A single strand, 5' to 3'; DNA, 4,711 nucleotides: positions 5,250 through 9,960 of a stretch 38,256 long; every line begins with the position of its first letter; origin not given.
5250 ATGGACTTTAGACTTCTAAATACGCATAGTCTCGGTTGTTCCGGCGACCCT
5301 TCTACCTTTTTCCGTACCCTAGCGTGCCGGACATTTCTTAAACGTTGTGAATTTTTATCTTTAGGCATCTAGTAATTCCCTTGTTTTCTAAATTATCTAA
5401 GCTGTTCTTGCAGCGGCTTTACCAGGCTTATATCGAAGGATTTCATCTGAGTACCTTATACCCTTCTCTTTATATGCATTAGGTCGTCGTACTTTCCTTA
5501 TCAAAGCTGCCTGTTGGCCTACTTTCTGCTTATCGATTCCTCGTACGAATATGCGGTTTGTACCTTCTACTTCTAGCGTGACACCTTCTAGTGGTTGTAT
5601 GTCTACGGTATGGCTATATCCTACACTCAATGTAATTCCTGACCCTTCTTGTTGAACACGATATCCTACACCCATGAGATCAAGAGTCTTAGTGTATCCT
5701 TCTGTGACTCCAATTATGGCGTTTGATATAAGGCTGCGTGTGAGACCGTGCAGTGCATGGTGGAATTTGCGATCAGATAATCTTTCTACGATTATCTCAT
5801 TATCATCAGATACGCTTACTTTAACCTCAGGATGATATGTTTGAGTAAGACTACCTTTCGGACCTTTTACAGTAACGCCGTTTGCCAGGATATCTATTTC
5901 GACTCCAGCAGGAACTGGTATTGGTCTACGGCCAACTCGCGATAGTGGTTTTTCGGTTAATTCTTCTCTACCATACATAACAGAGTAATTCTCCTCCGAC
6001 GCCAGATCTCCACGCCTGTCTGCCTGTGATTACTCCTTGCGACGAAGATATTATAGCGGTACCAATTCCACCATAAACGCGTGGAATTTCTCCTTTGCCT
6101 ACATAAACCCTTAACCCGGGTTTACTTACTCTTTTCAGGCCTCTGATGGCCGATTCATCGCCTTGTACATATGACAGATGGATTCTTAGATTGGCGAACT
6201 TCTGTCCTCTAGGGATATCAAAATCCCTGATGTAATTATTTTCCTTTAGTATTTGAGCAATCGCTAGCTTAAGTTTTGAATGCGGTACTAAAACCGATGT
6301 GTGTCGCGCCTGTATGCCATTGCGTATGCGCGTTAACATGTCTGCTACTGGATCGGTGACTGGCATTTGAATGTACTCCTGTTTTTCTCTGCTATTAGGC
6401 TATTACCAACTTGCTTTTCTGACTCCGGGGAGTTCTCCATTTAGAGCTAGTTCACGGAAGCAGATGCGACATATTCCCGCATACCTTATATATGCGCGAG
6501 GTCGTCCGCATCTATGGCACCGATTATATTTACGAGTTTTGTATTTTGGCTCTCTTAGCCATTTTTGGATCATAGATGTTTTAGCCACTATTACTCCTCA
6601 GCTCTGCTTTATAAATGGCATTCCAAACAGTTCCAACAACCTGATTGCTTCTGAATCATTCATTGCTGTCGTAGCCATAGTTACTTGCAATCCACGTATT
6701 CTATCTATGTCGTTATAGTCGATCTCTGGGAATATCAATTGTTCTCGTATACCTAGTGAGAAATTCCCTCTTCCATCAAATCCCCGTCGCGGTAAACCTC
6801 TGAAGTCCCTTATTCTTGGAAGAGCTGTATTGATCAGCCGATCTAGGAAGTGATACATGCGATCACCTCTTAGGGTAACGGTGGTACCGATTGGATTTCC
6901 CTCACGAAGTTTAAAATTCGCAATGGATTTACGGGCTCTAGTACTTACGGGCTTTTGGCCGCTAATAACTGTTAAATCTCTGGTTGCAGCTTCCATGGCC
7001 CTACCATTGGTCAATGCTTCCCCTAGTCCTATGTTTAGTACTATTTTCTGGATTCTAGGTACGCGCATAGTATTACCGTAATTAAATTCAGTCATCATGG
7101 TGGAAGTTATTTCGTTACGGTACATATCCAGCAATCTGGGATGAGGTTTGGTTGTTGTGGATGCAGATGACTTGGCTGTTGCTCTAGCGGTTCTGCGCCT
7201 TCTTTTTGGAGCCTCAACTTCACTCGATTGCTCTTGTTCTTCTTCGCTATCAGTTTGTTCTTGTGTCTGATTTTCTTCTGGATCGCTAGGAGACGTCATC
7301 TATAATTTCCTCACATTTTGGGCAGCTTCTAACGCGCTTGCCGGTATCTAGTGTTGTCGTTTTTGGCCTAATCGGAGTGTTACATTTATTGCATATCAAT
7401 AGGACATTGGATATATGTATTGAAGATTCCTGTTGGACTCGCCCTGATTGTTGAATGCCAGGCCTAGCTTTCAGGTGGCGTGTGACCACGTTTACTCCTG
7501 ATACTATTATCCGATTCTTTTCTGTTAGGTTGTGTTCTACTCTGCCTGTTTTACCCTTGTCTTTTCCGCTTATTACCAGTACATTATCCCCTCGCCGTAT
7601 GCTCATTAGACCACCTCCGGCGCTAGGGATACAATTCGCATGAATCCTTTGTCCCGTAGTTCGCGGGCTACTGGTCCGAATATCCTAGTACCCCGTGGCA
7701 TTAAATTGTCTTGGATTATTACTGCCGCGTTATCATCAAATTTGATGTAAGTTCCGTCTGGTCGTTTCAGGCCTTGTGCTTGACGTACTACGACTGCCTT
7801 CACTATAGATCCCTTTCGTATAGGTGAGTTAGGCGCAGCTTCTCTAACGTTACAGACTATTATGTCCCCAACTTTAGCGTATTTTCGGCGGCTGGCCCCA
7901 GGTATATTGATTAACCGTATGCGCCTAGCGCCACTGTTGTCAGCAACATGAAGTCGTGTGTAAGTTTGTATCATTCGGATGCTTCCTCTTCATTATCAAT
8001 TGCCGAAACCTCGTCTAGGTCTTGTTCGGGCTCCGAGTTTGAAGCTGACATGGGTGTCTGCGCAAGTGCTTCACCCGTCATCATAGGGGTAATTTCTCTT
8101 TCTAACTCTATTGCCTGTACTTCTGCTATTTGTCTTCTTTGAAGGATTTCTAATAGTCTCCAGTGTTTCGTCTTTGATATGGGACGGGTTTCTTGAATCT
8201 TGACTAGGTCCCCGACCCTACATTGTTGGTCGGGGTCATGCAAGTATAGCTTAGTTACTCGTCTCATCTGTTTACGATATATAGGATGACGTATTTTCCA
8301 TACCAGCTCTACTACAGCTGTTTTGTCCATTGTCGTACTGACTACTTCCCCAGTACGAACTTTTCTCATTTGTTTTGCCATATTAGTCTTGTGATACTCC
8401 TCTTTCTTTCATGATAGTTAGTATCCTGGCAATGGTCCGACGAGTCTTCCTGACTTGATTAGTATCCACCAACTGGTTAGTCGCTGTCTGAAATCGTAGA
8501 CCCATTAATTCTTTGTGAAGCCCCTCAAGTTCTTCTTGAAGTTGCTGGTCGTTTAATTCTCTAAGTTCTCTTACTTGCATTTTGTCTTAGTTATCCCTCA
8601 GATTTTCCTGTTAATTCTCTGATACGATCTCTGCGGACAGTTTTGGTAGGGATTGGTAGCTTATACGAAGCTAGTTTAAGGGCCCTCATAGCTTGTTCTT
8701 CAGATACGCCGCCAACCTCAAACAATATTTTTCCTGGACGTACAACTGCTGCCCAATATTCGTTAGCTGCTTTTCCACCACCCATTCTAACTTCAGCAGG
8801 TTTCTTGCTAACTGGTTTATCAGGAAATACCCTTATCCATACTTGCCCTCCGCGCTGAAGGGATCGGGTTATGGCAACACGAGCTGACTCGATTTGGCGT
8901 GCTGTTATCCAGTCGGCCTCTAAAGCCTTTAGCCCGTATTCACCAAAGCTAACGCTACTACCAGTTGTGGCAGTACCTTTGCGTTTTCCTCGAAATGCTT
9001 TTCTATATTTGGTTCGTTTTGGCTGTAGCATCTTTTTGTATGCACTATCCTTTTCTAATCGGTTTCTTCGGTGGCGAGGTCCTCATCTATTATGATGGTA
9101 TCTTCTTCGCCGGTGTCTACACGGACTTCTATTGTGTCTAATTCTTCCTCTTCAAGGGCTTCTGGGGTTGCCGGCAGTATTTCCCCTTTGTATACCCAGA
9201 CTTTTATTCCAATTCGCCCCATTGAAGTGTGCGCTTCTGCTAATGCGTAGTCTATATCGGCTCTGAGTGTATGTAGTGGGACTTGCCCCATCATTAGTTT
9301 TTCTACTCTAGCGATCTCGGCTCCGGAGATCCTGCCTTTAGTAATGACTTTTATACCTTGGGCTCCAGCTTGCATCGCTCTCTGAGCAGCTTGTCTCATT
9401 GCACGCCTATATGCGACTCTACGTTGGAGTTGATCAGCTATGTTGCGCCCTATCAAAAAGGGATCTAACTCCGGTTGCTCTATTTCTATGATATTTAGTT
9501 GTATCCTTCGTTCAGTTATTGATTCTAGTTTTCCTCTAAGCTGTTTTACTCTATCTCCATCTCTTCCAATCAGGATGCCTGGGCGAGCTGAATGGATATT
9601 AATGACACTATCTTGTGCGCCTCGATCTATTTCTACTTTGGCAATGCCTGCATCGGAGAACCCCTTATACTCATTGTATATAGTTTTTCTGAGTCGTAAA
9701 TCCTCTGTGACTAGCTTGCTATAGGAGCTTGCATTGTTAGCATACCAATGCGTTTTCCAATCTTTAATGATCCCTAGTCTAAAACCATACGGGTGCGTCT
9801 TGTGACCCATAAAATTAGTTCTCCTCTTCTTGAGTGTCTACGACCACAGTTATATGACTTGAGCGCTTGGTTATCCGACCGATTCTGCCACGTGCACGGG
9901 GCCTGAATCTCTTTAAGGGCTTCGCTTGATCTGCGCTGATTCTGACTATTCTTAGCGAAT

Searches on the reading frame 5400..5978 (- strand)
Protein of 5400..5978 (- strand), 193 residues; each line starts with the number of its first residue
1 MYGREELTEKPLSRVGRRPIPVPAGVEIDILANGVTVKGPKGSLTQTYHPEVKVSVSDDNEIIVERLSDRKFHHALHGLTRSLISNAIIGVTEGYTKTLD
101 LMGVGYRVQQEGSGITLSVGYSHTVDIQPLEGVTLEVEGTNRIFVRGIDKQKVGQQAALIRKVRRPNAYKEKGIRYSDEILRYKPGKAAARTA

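Call 89: search_protein_families(library=pfam, proteins=[window:5400-5978:-], max_evalue=0.0001)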
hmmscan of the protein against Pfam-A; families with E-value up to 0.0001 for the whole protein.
window:5400-5978:- (193 aa): 1 family
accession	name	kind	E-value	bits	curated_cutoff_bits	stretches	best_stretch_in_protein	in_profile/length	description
PF00347.28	Ribosomal_L6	-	2.1e-37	128.2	27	2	103-176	2-79/80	Ribosomal protein L6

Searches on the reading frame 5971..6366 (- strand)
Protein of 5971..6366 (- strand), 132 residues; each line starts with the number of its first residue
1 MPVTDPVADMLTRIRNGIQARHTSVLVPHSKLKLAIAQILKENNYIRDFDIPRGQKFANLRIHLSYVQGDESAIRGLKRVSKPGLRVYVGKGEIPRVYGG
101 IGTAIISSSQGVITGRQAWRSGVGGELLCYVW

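Call 89: search_protein_families(library=pfam, proteins=[window:5971-6366:-], max_evalue=0.0001)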
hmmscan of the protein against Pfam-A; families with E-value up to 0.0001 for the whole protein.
window:5971-6366:- (132 aa): 1 family
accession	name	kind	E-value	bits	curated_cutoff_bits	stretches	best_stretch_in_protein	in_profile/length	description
PF00410.24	Ribosomal_S8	-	8.9e-46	155.4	24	1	5-132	1-126/126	Ribosomal protein S8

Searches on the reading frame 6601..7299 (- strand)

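Call 89: search_protein_families(library=pfam, proteins=[window:6601-7299:-], max_evalue=0.0001)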
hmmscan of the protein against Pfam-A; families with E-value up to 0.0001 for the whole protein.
window:6601-7299:- (233 aa): 2 families
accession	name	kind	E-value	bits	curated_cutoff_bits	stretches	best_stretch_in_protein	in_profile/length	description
PF00673.26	Ribosomal_L5_C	-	7.3e-37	125.8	27.8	1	136-229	1-94/94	ribosomal L5P family C-terminus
PF00281.24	Ribosomal_L5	-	2.9e-24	85.5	34.9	1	76-132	1-57/57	Ribosomal protein L5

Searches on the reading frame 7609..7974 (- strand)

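Call 89: search_protein_families(library=pfam, proteins=[window:7609-7974:-], max_evalue=0.0001)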
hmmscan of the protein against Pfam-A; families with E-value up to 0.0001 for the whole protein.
window:7609-7974:- (122 aa): 1 family
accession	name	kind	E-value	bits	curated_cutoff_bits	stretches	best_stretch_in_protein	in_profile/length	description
PF00238.24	Ribosomal_L14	-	3.3e-51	172.7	23.6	1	1-122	1-122/122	Ribosomal protein L14p/L23e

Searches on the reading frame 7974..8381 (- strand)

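Call 89: search_protein_families(library=pfam, proteins=[window:7974-8381:-], max_evalue=0.0001)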
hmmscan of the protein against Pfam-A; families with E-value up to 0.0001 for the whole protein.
window:7974-8381:- (136 aa): 1 family
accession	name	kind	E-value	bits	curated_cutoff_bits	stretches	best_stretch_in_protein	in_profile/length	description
PF00366.26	Ribosomal_S17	-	4.3e-27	94.4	25.9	1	11-78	1-68/68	Ribosomal protein S17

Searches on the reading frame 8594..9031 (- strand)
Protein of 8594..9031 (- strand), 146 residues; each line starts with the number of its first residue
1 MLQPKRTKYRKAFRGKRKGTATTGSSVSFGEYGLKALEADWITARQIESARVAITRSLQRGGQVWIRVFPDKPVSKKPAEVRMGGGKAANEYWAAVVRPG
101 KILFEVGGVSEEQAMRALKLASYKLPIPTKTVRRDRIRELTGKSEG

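Call 89: search_protein_families(library=pfam, proteins=[window:8594-9031:-], max_evalue=0.0001)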
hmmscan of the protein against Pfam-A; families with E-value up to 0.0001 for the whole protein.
window:8594-9031:- (146 aa): 1 family
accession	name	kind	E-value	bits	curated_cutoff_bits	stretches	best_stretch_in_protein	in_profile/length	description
PF00252.24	Ribosomal_L16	-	4.4e-51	172.7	27.9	1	4-132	1-132/132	Ribosomal protein L16p/L10e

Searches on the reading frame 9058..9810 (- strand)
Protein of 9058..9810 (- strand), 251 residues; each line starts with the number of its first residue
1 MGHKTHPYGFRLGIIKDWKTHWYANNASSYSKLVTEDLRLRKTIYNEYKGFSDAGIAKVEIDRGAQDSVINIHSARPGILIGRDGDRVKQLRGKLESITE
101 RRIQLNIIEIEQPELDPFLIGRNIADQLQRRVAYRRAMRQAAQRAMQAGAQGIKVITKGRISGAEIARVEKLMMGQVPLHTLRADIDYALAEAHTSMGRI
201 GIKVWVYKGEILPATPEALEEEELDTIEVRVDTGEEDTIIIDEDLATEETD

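Call 75: search_protein_families(library=pfam, proteins=[window:9058-9810:-], max_evalue=0.001)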
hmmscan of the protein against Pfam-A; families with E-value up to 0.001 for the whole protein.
window:9058-9810:- (251 aa): 3 families
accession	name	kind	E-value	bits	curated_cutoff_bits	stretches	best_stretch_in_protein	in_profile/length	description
PF00189.25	Ribosomal_S3_C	-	1.4e-33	115.7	34.1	1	124-206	1-83/83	Ribosomal protein S3, C-terminal domain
PF07650.23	KH_2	-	5.1e-15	55.5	22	1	44-115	6-78/78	KH domain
PF05316.17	VAR1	-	0.00062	20.3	33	0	140-206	118-192/195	Mitochondrial ribosomal protein (VAR1)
